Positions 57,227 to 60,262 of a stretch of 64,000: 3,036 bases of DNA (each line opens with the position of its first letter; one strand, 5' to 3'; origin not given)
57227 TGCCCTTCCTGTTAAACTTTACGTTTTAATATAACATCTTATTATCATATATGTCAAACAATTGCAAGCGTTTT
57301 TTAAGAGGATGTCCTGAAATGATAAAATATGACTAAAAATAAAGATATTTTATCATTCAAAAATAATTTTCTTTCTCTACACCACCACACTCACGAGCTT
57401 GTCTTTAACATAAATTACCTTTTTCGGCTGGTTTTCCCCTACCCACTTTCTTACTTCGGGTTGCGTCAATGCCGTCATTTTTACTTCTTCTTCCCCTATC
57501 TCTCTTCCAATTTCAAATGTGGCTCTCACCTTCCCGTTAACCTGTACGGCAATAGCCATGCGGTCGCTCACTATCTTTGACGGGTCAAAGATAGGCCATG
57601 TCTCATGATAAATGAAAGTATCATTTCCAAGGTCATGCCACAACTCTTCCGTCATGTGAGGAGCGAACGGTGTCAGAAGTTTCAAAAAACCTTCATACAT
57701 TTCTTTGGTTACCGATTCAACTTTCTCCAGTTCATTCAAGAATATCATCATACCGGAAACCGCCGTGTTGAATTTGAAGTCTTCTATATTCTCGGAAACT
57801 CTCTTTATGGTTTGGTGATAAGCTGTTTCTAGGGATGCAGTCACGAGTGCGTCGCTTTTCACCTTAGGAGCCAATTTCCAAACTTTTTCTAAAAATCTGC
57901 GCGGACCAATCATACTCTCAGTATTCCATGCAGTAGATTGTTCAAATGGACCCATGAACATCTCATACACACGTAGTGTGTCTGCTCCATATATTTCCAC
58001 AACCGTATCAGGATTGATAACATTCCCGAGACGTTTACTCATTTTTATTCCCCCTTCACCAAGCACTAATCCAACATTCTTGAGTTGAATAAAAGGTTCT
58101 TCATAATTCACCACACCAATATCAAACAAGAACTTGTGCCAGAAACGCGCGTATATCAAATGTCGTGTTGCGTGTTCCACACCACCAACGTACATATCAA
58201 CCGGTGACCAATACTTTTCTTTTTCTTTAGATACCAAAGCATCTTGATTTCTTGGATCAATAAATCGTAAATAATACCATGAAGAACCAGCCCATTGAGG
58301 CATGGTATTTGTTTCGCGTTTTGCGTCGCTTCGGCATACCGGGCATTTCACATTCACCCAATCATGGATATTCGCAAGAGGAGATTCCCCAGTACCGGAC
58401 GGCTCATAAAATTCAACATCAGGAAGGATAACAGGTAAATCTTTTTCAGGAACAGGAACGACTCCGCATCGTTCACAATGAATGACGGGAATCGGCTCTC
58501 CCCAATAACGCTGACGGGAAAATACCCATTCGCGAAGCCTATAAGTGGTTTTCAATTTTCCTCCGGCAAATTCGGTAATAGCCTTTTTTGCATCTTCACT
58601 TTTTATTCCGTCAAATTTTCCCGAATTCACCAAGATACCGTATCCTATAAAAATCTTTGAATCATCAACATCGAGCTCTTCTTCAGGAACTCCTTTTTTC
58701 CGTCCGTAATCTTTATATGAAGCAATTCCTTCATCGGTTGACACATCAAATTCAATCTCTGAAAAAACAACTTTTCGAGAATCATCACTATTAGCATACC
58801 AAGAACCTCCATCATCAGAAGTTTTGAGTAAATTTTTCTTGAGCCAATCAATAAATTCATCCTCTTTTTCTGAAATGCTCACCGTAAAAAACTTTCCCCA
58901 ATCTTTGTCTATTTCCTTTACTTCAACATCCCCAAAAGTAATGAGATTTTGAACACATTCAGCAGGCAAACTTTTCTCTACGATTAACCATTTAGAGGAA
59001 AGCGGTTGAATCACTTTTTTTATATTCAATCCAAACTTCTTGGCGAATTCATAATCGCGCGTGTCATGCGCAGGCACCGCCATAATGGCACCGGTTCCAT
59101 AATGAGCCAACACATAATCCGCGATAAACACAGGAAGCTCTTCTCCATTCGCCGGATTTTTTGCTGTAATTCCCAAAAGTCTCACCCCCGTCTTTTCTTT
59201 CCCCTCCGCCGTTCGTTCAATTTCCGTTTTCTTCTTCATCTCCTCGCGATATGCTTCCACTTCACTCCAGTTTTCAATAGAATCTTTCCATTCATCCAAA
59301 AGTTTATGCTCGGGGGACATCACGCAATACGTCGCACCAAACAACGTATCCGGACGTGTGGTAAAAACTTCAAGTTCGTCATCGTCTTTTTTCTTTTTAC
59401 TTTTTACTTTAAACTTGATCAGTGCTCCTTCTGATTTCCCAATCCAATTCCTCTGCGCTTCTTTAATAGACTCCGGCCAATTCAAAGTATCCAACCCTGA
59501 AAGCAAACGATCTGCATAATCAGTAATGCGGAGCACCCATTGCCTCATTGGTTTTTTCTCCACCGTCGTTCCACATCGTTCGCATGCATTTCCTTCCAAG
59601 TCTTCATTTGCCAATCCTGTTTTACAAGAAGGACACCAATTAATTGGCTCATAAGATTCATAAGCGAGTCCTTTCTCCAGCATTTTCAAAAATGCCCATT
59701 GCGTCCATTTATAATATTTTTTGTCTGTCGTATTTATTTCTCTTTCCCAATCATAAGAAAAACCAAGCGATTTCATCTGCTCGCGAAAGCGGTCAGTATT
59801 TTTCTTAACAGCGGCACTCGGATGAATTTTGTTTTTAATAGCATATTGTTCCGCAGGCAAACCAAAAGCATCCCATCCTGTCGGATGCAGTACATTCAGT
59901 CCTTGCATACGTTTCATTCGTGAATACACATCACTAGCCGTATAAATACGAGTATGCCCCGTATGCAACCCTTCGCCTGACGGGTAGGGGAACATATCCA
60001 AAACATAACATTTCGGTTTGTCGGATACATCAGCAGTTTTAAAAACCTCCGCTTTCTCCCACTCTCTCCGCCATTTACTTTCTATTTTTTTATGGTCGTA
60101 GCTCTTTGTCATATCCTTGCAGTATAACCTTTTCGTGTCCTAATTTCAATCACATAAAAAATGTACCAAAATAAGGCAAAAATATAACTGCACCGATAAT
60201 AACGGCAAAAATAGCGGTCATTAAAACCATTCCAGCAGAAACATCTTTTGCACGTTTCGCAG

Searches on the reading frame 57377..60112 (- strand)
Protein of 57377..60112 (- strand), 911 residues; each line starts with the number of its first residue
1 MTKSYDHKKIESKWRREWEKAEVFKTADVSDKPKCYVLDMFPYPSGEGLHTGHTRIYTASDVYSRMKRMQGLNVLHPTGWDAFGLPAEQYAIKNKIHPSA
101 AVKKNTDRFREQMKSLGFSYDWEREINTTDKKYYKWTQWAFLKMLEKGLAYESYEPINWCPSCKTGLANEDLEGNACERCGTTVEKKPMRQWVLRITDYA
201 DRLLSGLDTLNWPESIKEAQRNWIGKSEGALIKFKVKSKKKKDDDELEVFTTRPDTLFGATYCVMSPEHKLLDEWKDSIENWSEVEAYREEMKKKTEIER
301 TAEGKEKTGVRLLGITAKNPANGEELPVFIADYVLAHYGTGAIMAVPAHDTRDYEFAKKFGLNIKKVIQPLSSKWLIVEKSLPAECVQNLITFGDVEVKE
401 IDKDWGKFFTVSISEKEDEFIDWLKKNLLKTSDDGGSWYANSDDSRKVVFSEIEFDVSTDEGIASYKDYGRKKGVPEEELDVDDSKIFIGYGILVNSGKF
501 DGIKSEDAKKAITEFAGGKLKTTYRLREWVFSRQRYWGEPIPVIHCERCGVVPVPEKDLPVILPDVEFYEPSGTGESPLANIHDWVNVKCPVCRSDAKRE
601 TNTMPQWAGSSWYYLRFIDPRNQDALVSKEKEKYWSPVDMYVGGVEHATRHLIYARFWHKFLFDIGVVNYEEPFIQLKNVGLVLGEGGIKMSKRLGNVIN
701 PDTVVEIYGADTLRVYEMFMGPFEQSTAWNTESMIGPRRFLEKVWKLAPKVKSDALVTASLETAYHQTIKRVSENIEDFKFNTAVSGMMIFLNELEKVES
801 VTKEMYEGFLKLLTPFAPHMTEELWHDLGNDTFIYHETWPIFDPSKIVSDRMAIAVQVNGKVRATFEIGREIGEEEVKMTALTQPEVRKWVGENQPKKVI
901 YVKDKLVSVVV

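Call 64: search_protein_families(library=pfam, proteins=[window:57377-60112:-], max_evalue=0.00001)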
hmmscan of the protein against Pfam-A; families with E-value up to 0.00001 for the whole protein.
window:57377-60112:- (911 aa): 4 families
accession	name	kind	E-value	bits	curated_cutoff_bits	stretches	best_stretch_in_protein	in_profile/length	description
PF13603.12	tRNA-synt_1_2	-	2.8e-61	206.7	25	1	221-374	1-146/185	Leucyl-tRNA synthetase, editing domain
PF00133.28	tRNA-synt_1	-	1.2e-47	163.1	22.7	2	14-225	2-226/414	tRNA synthetases class I (I, L, M and V)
PF09334.17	tRNA-synt_1g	-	5.4e-27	95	20.1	1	41-182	7-144/391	tRNA synthetases class I (M)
PF08264.19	Anticodon_1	-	2.9e-22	79.6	25.1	1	763-872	6-142/148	Anticodon-binding domain of tRNA ligase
